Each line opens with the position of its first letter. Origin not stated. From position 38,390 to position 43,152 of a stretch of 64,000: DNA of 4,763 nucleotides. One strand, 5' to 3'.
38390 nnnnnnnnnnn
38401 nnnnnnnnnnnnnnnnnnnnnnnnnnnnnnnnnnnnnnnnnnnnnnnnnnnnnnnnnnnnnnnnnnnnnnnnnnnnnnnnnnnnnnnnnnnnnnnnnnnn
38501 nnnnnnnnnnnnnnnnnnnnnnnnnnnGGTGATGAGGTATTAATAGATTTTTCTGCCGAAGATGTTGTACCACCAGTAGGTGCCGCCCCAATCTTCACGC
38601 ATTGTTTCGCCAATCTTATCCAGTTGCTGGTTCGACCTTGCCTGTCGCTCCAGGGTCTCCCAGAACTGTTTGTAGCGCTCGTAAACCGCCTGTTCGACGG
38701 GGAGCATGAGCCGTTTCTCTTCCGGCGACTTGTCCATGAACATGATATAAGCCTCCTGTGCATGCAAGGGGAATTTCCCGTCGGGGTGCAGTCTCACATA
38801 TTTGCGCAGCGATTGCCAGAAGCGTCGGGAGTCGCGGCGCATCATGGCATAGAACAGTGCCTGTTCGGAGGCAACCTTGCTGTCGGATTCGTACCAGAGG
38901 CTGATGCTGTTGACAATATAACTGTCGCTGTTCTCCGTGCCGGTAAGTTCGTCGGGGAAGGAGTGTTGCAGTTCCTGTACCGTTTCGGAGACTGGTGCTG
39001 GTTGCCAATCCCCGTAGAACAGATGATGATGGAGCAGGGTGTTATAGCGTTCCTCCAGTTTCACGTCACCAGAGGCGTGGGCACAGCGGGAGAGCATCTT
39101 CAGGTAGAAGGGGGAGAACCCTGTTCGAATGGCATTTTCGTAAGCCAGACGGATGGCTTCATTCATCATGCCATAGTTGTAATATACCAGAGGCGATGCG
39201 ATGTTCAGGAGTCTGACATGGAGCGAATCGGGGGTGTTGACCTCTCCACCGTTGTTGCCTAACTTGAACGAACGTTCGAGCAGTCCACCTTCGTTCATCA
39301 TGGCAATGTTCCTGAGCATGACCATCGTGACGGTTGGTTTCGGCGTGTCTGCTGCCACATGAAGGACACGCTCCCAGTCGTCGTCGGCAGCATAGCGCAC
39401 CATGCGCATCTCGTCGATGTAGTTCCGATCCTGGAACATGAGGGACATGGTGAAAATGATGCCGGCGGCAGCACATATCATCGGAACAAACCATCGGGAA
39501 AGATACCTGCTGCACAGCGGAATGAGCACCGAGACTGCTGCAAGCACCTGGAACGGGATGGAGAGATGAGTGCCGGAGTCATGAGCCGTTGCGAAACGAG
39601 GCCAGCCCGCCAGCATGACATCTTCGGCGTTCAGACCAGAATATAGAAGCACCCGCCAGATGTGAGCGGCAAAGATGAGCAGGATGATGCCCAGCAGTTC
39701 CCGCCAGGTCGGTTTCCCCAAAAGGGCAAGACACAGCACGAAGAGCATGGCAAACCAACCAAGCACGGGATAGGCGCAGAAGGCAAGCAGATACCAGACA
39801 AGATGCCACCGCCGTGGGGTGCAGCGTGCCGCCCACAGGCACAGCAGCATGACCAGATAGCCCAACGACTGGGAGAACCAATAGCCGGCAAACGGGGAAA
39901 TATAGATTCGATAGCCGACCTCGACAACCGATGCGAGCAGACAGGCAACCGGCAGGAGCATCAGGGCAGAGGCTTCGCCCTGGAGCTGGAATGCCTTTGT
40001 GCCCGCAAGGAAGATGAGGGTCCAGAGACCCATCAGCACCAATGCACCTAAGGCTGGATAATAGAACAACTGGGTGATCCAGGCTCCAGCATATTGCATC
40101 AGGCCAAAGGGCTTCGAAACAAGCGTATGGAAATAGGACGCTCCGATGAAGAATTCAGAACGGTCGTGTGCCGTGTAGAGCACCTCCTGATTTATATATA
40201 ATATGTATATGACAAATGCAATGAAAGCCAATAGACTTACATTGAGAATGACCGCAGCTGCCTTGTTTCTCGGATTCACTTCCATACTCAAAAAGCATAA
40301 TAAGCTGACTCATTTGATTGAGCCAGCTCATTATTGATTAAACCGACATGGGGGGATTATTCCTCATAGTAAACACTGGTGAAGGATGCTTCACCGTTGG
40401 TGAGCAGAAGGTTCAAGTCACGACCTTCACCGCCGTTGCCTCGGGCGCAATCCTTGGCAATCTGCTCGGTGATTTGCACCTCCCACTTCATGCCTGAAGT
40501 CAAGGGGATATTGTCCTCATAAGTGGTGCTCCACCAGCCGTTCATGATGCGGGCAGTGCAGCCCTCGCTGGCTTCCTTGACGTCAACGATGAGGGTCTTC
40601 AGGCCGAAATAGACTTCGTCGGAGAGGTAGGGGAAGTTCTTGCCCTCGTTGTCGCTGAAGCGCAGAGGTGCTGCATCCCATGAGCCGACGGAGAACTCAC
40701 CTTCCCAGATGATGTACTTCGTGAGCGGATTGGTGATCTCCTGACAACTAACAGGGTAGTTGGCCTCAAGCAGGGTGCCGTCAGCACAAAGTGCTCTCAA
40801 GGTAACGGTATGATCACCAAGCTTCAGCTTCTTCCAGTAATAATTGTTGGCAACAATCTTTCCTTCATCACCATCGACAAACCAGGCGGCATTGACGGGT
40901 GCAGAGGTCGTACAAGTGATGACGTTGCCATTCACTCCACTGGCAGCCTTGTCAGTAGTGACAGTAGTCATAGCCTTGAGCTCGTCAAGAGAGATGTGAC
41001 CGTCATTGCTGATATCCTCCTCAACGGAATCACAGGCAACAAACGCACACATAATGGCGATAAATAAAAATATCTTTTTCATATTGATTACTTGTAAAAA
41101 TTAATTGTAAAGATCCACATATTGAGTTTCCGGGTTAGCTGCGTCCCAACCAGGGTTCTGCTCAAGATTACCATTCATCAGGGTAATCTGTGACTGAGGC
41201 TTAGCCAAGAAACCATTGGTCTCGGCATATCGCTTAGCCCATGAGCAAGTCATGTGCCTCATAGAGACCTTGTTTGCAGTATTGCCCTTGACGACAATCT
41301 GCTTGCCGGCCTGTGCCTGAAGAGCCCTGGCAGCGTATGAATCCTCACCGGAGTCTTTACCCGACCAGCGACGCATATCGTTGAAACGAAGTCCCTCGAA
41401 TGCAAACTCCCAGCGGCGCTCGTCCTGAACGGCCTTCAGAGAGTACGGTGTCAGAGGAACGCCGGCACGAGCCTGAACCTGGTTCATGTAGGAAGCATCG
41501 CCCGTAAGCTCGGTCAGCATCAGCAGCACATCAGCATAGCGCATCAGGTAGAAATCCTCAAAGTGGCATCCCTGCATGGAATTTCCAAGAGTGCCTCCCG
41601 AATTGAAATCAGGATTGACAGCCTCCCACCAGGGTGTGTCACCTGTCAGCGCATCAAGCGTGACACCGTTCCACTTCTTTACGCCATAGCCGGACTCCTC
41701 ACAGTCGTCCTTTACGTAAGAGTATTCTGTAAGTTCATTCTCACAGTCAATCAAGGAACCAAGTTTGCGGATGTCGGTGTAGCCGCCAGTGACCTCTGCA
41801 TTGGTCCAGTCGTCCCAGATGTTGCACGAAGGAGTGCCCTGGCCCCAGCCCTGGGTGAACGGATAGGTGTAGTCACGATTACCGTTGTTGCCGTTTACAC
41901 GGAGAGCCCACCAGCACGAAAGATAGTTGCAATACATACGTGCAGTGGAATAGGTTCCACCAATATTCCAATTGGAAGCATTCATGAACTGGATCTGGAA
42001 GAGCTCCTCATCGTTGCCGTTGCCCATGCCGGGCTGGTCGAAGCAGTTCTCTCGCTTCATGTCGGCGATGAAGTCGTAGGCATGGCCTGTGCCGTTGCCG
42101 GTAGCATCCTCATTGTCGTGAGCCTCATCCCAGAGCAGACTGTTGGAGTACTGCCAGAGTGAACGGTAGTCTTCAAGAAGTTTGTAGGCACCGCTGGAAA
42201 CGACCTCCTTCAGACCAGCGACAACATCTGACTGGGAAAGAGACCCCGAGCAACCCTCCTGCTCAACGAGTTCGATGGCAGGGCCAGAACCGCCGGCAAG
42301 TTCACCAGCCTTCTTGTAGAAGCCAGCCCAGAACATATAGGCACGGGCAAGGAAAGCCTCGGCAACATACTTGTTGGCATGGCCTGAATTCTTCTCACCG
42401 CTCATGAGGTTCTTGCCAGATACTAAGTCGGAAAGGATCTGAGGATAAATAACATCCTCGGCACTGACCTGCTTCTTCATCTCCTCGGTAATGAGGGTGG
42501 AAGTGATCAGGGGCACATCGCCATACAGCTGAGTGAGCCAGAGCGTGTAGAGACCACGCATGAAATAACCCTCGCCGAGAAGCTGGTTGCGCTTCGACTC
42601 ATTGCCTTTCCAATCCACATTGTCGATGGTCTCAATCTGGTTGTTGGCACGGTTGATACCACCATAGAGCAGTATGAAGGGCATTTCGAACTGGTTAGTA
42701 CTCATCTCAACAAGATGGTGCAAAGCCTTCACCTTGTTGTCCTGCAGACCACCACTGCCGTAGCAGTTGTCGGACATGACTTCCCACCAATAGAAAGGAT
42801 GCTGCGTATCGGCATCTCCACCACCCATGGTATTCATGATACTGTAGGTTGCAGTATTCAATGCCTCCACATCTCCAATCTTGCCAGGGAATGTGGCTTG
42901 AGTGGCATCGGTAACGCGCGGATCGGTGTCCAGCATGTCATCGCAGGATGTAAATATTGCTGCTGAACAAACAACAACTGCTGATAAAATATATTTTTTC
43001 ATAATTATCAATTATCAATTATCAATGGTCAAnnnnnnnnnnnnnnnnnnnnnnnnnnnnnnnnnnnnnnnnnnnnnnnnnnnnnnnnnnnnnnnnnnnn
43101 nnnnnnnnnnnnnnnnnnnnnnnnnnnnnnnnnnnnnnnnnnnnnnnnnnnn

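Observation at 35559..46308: Candidate uncharacterised envelope system: SusC/SusD/small lipoprotein followed by membrane protein / CxxCH-propeller lipoprotein / membrane protein triad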

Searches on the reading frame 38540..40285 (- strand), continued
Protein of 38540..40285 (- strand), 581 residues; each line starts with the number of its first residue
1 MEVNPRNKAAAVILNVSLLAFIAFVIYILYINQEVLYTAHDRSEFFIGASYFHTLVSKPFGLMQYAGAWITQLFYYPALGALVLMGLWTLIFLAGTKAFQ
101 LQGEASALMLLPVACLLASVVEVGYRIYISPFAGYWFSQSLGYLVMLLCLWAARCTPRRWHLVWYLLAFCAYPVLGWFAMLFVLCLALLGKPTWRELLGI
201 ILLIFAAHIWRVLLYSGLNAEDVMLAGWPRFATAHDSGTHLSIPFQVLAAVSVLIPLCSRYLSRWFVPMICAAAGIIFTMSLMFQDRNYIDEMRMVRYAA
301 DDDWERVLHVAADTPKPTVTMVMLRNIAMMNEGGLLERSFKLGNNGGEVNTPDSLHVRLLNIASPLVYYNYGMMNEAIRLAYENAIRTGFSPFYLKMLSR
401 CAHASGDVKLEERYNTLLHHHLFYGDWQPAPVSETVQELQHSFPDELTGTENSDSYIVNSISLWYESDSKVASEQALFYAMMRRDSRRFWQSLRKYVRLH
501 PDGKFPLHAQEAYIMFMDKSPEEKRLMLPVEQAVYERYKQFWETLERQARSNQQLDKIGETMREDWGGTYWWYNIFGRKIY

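Call 59: search_solved_structures(query=A2, max_evalue=10, show_alignments=2)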
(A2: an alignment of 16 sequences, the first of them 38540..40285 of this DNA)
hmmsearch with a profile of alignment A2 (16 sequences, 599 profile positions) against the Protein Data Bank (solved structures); distinct sequences matched with E-value up to 10: 0.
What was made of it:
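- Tried and rejected: A profile search against PDB sequences gave no hit at E up to 10 (call 59).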

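Call 71: find_encoding_contigs(protein=P0121, flank=3000, max_places=3)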
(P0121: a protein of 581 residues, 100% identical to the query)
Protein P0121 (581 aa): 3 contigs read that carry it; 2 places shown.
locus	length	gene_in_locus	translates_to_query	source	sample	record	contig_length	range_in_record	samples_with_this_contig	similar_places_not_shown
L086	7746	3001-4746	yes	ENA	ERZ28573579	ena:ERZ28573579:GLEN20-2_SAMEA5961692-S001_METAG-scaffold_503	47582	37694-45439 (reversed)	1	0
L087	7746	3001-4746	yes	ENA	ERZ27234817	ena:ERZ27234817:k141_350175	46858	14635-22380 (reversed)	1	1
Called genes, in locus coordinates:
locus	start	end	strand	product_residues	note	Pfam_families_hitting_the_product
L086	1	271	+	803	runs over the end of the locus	?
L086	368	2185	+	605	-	PF14322:SusD-like_3, PF07980:SusD_RagB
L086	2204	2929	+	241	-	-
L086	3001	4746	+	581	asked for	PF19529:DUF6057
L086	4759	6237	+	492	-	PF26550:Tricorn_2nd (faint), PF07676:PD40 (faint)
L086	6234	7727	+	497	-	PF19529:DUF6057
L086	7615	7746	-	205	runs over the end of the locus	-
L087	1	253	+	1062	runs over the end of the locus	PF13620:CarboxypepD_reg, PF13715:CarbopepD_reg_2, PF07715:Plug, PF00593:TonB_dep_Rec_b-barrel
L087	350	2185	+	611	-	PF14322:SusD-like_3, PF07980:SusD_RagB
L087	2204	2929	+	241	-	-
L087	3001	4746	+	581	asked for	PF19529:DUF6057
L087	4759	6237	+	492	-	PF26550:Tricorn_2nd (faint), PF07676:PD40 (faint)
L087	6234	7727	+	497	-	PF19529:DUF6057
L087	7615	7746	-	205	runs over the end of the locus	-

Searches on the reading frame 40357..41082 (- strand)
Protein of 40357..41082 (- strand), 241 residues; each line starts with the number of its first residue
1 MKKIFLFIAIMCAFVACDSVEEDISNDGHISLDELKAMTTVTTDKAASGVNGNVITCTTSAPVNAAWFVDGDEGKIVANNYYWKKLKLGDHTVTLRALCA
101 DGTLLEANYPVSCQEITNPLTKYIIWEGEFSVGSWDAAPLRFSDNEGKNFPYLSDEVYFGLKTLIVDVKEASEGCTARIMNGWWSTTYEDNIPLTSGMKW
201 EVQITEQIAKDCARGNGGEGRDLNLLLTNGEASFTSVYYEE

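Call 7: search_protein_families(library=pfam, proteins=[window:40357-41082:-], max_evalue=0.01)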
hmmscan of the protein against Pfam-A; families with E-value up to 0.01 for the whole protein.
window:40357-41082:- (241 aa): 0 families

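Call 8: search_protein_families(library=ncbifam, proteins=[window:40357-41082:-], max_evalue=0.01)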
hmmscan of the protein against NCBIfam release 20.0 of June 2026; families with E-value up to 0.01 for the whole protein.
window:40357-41082:- (241 aa): 0 families

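Call 19: search_solved_structures(query=window:40357-41082:-, max_evalue=1)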
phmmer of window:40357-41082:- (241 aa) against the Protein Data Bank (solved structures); distinct sequences matched with E-value up to 1: 0.

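Call 83: search_protein_families(library=pfam, alignment_id=A5, max_evalue=1)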
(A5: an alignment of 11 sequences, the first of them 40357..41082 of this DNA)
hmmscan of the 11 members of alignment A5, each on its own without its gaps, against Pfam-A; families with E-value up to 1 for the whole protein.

A. member 1, window:40357-41082:- (241 aa): 3 families
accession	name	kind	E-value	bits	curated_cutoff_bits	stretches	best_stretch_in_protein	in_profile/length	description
PF00036.39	EF-hand_1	-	0.05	13.6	25.4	1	23-38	10-25/29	EF hand domain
PF13202.12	EF-hand_5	-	0.1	12.5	25.9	1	23-38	9-24/25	EF hand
PF13405.12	EF-hand_6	-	0.14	12.5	25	1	23-38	10-25/30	EF-hand domain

B. families by the number of members that match (of 11 scanned): 8 families
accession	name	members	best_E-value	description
PF23861.1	Ribophorin_II_2nd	2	0.037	Ribophorin II second domain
PF00036.39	EF-hand_1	2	0.05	EF hand domain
PF18866.6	CxC7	1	0.032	CxC7 like cysteine cluster associated with KDZ transposases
PF13202.12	EF-hand_5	1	0.1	EF hand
PF13405.12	EF-hand_6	1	0.14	EF-hand domain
PF13648.12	Lipocalin_4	1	0.15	Lipocalin-like domain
PF18981.6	InlK_D3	1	0.15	Internalin K domain (D3/D4)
PF08139.17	LPAM_1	1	0.45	Prokaryotic membrane lipoprotein lipid attachment site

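Call 84: search_solved_structures(query=A5, max_evalue=10)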
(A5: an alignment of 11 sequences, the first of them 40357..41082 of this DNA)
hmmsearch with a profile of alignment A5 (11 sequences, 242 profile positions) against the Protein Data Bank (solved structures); distinct sequences matched with E-value up to 10: 0.

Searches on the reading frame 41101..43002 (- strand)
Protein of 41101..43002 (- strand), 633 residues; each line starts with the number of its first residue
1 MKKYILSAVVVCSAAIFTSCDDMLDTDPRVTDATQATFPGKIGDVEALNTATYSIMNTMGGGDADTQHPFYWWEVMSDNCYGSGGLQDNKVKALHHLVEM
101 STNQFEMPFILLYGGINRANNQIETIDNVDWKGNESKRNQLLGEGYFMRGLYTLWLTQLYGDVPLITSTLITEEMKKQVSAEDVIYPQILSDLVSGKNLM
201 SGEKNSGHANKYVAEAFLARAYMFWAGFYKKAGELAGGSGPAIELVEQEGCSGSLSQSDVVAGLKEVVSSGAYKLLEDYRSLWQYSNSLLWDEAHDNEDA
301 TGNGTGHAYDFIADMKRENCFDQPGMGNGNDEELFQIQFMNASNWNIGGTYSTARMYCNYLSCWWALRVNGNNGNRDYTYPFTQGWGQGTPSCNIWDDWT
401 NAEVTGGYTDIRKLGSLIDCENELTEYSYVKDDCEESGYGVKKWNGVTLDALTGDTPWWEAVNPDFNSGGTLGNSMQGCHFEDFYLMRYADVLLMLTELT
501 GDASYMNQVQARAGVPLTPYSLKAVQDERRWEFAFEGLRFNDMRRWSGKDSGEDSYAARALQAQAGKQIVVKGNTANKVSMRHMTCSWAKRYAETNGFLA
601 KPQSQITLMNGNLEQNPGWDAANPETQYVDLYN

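Call 7: search_protein_families(library=pfam, proteins=[window:41101-43002:-], max_evalue=0.01)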
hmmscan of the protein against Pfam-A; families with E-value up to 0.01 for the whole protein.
window:41101-43002:- (633 aa): 2 families
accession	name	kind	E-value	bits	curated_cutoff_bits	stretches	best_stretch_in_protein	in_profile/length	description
PF07980.17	SusD_RagB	-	2.4e-19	70.6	23.1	1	332-619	2-297/297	SusD family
PF14322.12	SusD-like_3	-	2.9e-16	60.7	27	1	89-222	58-190/191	Starch-binding associating with outer membrane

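Call 8: search_protein_families(library=ncbifam, proteins=[window:41101-43002:-], max_evalue=0.01)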
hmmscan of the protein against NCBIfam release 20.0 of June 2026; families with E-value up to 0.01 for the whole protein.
window:41101-43002:- (633 aa): 1 family
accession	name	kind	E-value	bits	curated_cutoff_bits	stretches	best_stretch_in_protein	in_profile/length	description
NF033072.0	NanU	exception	5.6e-09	35.6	425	1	1-212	1-210/521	SusD family outer membrane lipoprotein NanU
